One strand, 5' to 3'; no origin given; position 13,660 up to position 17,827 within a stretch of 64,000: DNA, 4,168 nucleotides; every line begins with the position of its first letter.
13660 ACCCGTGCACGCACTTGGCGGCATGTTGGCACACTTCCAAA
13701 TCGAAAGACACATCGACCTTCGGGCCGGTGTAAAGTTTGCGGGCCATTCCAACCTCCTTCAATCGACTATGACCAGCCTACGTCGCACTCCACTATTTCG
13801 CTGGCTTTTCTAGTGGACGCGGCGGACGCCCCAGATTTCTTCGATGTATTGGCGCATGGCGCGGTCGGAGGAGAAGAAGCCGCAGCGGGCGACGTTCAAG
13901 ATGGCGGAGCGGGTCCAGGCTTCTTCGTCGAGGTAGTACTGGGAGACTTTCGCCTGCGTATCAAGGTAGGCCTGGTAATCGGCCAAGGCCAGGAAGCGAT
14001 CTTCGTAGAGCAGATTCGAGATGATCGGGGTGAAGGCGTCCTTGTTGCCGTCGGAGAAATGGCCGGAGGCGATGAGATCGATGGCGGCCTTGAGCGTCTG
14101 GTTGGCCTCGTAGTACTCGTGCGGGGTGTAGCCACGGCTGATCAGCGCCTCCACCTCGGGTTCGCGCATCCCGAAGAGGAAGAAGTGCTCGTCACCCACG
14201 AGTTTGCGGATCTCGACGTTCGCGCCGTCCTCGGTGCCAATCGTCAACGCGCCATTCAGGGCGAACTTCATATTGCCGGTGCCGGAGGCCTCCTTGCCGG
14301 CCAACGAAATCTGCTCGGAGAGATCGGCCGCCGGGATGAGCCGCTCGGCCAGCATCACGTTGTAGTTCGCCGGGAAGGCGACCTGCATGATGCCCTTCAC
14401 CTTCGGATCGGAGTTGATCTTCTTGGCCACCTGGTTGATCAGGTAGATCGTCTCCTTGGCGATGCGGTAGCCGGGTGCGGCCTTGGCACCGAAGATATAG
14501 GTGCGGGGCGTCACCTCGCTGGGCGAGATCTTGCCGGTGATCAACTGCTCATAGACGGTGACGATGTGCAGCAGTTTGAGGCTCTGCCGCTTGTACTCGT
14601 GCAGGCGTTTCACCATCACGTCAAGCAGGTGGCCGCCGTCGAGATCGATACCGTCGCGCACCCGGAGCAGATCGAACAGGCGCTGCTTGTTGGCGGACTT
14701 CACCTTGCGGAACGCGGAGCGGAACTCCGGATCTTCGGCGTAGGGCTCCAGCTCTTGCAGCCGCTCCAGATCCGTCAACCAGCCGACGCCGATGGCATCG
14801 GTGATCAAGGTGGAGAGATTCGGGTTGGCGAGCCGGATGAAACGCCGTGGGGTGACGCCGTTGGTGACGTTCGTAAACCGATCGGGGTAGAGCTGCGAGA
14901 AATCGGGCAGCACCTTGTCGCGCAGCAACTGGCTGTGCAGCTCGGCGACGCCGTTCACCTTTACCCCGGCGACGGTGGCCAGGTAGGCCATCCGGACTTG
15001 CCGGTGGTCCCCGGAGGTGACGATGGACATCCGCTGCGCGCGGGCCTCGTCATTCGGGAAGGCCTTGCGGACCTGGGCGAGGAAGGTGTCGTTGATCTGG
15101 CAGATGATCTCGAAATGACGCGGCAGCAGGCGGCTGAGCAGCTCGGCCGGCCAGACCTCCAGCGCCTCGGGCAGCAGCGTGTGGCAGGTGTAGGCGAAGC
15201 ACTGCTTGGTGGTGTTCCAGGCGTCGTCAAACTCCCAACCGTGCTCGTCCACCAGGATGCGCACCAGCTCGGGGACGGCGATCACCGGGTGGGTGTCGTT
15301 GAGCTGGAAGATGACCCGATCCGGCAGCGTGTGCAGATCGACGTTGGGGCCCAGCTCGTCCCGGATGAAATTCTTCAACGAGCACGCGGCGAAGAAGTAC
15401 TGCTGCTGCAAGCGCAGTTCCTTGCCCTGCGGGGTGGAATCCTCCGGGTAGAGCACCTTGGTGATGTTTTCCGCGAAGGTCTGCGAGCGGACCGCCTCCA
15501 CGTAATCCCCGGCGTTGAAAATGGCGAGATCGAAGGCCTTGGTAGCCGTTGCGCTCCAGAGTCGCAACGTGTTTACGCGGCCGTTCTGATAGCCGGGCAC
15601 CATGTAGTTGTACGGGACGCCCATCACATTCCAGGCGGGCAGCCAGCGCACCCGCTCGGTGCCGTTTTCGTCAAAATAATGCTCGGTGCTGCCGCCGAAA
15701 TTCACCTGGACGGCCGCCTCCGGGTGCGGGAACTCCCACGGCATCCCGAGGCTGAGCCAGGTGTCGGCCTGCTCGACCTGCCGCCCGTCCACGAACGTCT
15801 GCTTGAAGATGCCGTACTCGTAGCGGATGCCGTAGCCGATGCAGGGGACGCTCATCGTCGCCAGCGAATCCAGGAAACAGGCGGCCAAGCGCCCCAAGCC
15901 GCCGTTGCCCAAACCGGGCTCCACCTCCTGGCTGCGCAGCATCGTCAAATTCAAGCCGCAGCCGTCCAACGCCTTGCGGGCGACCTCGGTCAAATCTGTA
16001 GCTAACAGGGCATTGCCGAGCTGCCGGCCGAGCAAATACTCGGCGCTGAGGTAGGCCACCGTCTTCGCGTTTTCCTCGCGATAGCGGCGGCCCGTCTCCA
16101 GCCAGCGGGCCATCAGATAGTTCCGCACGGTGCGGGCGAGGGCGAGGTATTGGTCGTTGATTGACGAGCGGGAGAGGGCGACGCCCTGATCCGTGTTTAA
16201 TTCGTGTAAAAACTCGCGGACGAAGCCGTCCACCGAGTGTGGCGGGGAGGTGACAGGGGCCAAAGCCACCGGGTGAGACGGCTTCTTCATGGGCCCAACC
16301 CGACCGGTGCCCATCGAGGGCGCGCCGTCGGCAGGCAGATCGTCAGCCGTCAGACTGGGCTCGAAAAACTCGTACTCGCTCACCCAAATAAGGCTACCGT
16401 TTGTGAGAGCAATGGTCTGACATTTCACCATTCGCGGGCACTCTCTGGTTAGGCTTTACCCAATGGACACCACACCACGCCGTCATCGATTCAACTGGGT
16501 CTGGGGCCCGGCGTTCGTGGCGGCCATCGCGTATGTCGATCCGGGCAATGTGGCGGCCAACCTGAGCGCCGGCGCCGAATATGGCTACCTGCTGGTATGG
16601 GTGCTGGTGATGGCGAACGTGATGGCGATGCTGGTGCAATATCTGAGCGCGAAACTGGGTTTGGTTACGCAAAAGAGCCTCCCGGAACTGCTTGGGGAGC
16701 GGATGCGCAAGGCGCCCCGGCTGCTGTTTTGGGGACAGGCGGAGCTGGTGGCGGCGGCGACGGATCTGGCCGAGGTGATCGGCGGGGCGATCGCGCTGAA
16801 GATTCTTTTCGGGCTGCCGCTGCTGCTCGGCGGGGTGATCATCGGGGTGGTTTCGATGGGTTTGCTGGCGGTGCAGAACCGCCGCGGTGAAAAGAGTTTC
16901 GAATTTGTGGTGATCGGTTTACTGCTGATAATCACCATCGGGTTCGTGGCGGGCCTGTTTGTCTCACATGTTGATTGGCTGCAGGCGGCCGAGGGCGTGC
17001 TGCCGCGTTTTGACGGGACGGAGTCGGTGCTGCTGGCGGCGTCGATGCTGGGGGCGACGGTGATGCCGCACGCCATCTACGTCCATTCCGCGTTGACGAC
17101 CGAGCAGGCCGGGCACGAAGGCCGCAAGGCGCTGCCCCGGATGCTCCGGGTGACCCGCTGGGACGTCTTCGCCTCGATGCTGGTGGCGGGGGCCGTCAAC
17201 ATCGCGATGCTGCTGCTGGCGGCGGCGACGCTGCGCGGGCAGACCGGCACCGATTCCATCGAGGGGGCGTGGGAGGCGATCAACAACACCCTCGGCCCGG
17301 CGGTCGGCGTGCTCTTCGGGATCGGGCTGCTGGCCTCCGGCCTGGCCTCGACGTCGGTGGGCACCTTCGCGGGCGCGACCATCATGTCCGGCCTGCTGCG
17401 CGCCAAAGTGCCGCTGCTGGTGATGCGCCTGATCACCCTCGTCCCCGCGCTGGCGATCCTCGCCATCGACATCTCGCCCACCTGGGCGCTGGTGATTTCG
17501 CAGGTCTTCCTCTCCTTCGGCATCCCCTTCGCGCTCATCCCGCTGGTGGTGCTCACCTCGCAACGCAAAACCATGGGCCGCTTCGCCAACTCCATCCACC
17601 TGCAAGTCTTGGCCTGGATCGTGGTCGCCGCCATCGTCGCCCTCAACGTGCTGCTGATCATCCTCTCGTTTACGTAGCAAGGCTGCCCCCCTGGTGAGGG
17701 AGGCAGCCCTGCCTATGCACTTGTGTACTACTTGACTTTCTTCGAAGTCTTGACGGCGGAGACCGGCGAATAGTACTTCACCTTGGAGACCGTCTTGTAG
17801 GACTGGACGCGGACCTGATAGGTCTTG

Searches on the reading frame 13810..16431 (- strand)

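Call 54: search_protein_families(library=pfam, proteins=[window:13810-16431:-], max_evalue=0.00001)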
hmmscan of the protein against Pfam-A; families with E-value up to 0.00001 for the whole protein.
window:13810-16431:- (873 aa): 1 family
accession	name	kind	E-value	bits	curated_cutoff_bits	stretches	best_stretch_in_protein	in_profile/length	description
PF00343.26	Phosphorylase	-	0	1025.5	27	1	157-869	3-713/713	Carbohydrate phosphorylase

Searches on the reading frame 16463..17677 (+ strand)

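Call 54: search_protein_families(library=pfam, proteins=[window:16463-17677:+], max_evalue=0.00001)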
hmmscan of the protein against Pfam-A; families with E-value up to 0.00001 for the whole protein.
window:16463-17677:+ (404 aa): 1 family
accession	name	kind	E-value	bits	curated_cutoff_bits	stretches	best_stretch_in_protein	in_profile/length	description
PF01566.24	Nramp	-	9.5e-108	360.9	29.8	1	30-377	1-356/357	Natural resistance-associated macrophage protein-like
